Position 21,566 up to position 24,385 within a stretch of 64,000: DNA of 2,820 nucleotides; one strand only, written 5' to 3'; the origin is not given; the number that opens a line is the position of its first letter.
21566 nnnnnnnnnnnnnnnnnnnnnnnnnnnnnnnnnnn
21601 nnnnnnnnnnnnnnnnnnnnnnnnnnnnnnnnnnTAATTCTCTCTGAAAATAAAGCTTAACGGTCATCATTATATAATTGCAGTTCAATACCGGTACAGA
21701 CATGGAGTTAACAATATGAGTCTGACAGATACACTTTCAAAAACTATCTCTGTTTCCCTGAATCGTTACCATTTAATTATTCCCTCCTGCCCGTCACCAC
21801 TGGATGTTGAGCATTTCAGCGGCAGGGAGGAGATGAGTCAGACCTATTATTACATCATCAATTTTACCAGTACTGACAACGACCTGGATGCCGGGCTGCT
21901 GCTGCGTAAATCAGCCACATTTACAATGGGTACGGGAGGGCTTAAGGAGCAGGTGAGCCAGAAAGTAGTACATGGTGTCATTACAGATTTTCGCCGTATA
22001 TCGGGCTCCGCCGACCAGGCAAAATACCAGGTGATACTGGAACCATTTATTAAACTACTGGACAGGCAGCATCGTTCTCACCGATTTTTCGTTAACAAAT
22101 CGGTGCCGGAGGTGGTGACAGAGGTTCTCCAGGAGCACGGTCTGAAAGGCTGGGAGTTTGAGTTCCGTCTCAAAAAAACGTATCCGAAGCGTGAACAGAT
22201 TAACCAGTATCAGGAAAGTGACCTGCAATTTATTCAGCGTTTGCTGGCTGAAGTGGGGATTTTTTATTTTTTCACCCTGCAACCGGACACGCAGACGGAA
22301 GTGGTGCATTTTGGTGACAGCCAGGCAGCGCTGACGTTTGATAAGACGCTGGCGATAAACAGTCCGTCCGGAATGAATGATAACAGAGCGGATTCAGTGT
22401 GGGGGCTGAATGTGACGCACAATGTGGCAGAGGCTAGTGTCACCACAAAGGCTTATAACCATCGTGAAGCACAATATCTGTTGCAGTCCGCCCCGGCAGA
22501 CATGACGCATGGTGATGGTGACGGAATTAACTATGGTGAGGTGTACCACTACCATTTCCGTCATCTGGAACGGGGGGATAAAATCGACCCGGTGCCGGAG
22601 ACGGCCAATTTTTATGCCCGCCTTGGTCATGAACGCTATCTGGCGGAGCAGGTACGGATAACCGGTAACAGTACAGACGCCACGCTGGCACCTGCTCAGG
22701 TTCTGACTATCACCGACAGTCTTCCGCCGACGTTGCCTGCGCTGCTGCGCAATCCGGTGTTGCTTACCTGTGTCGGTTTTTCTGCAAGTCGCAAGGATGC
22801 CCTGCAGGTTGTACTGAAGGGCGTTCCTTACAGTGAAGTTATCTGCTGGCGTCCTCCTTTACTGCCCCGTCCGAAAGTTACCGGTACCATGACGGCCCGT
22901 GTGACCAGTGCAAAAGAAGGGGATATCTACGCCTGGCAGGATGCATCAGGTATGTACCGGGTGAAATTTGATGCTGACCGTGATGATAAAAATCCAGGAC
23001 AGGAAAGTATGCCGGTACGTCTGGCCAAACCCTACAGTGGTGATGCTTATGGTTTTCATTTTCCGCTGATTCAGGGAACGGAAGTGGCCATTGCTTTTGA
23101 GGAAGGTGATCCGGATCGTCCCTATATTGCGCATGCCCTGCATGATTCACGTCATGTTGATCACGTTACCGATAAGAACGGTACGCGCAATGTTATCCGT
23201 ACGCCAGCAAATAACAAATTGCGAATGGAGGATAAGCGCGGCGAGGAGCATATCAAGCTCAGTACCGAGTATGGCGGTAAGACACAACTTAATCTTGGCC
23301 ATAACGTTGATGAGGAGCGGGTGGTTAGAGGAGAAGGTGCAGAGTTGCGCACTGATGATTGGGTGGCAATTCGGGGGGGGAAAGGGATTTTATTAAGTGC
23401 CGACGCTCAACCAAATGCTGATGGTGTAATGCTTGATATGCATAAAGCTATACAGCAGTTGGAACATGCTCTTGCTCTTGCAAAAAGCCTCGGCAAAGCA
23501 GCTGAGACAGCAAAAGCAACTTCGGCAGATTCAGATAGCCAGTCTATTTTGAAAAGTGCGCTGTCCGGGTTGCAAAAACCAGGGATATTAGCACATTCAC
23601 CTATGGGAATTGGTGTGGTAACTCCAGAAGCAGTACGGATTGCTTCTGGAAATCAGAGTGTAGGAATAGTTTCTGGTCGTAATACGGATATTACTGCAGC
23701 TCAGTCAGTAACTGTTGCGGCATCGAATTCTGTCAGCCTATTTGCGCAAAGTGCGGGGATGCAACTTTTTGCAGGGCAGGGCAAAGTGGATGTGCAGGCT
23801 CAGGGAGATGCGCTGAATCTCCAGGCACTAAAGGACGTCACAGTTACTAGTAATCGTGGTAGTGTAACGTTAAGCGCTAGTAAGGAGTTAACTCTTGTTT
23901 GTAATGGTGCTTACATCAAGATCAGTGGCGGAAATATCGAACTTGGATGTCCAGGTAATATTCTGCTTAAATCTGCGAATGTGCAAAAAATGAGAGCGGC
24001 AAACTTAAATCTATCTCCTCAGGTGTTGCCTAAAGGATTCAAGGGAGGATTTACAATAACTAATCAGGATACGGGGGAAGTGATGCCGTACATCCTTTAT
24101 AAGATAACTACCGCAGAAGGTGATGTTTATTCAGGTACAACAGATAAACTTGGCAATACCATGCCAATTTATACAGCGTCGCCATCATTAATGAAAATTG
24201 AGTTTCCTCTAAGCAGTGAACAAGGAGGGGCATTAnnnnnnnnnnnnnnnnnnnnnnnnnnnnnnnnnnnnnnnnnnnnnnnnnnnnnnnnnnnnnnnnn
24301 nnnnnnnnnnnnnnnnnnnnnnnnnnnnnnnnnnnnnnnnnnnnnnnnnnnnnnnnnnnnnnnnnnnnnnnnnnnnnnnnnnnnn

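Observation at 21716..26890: VgrG with C-terminal extension translationally coupled to a class-3-lipase-like effector and lipoprotein immunity gene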

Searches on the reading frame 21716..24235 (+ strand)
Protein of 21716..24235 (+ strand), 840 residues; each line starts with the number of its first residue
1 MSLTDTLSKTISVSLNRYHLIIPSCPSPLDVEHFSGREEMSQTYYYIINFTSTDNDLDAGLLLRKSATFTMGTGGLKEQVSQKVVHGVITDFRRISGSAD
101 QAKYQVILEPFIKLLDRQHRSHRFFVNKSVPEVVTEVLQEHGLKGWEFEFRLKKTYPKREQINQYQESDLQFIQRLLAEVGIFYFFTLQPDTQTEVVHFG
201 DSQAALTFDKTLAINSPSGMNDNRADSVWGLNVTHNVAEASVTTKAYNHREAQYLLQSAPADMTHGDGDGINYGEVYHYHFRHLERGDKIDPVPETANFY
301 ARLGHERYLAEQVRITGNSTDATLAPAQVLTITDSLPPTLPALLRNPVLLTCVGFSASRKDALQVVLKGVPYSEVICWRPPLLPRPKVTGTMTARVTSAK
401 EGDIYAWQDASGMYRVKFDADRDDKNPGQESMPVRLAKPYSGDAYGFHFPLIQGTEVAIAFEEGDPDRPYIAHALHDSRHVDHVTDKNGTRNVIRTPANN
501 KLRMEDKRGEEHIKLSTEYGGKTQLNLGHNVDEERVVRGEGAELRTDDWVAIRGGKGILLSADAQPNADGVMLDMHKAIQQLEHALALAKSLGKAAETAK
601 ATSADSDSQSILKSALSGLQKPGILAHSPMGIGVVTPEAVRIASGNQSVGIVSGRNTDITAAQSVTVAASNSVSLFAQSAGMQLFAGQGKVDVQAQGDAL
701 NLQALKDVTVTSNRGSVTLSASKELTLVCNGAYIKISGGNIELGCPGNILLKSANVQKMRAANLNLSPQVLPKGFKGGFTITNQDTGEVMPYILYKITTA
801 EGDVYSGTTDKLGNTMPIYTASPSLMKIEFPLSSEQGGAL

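Call 4: search_protein_families(proteins=[window:21716-24235:+], library=ncbifam, max_evalue=0.01)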
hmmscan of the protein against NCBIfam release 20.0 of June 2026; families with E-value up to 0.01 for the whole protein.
window:21716-24235:+ (840 aa): 3 families
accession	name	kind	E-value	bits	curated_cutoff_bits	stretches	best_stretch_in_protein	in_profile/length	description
TIGR01646.1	vgr_GE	subfamily_domain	1.1e-98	331.3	121.8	1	30-519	2-479/480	type VI secretion system tip protein VgrG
TIGR03361.1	VI_Rhs_Vgr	subfamily_domain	4.4e-74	249.9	186.35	1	22-518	5-493/513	type VI secretion system tip protein TssI/VgrG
NF033848.1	VgrG_rel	hypoth_equivalog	3.2e-08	32.3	275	1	386-561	372-545/547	VgrG-related protein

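Call 14: profile_search(protein=window:21716-24235:+)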
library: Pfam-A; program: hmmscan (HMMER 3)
A. the first sequence (840 residues): domains with independent E <= 10: 8; with E <= 0.001: 5
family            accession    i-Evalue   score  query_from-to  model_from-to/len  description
Phage_GPD         PF05954.17    6.4e-52   177.1      37-335         1-282/305  Phage tail baseplate hub (GPD)
DUF2345           PF10106.14    6.1e-45   153.2     615-758         5-147/151  Uncharacterized protein conserved in bacteria (DUF2345)
T6SS_Vgr          PF13296.11    4.1e-31   107.7     495-596         4-108/108  Putative type VI secretion system Rhs element Vgr
Phage_base_V      PF04717.18    7.7e-07    29.8     403-475         4-74/75  Type VI secretion system/phage-baseplate injector OB domain
DUF6484           PF20093.5     0.00066    20.7     425-471        19-57/61  Domain of unknown function (DUF6484)
Sarcoglycan_1     PF04790.18      0.018    14.8     660-722       153-217/259  Sarcoglycan complex subunit protein
G7C_C             PF22245.3        0.16    12.1     643-686       129-172/180  Tailspike protein, C-terminal domain
Gp5_trimer_C      PF22178.3         1.1     9.9     499-518        14-33/112  Bacteriophage T4 gp5 C-terminal trimerisation domain

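Call 30: search_solved_structures(query=window:21716-24235:+, max_evalue=0.001, show_alignments=1)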
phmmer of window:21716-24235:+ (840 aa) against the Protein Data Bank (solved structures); distinct sequences matched with E-value up to 0.001: 12.
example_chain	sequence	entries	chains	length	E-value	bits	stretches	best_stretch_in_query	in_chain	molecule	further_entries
6sjl_A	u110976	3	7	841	0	1318.9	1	1-831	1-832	Putative type VI secretion protein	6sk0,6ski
2p5z_X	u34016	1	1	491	6.6e-122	411.5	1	19-488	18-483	Type VI secretion system component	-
7q5p_A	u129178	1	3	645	2.2e-32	115.5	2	22-202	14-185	Type VI secretion protein VgrG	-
4mtk_A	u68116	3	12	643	5.1e-32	114.2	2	22-189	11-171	VgrG1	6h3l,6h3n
4uhv_A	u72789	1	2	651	5.3e-32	114.2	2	22-189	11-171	VGRG1, VALINE-GLYCINE REPEAT PROTEIN G1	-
28yn_A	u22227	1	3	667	5.8e-32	114.1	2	22-189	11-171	Type VI secretion system spike protein VgrG1a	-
9mlp_A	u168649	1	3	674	3e-23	85.3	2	81-197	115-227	Cytoplasmic protein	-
8qja_A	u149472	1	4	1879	1.6e-18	69.6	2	28-196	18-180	Putative type VI secretion system YD repeat-containing Rhs element Vgr protein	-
8gra_I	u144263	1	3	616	1.6e-06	29.9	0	428-521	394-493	Type VI secretion system spike protein VgrG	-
9jg8_G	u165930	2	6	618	5.2e-05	24.9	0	428-510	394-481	Type VI secretion system spike protein VgrG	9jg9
6rbk_C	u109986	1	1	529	0.00032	22.3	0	434-499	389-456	Afp8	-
6j0m_A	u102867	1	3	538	0.00078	21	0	429-481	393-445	Pvc8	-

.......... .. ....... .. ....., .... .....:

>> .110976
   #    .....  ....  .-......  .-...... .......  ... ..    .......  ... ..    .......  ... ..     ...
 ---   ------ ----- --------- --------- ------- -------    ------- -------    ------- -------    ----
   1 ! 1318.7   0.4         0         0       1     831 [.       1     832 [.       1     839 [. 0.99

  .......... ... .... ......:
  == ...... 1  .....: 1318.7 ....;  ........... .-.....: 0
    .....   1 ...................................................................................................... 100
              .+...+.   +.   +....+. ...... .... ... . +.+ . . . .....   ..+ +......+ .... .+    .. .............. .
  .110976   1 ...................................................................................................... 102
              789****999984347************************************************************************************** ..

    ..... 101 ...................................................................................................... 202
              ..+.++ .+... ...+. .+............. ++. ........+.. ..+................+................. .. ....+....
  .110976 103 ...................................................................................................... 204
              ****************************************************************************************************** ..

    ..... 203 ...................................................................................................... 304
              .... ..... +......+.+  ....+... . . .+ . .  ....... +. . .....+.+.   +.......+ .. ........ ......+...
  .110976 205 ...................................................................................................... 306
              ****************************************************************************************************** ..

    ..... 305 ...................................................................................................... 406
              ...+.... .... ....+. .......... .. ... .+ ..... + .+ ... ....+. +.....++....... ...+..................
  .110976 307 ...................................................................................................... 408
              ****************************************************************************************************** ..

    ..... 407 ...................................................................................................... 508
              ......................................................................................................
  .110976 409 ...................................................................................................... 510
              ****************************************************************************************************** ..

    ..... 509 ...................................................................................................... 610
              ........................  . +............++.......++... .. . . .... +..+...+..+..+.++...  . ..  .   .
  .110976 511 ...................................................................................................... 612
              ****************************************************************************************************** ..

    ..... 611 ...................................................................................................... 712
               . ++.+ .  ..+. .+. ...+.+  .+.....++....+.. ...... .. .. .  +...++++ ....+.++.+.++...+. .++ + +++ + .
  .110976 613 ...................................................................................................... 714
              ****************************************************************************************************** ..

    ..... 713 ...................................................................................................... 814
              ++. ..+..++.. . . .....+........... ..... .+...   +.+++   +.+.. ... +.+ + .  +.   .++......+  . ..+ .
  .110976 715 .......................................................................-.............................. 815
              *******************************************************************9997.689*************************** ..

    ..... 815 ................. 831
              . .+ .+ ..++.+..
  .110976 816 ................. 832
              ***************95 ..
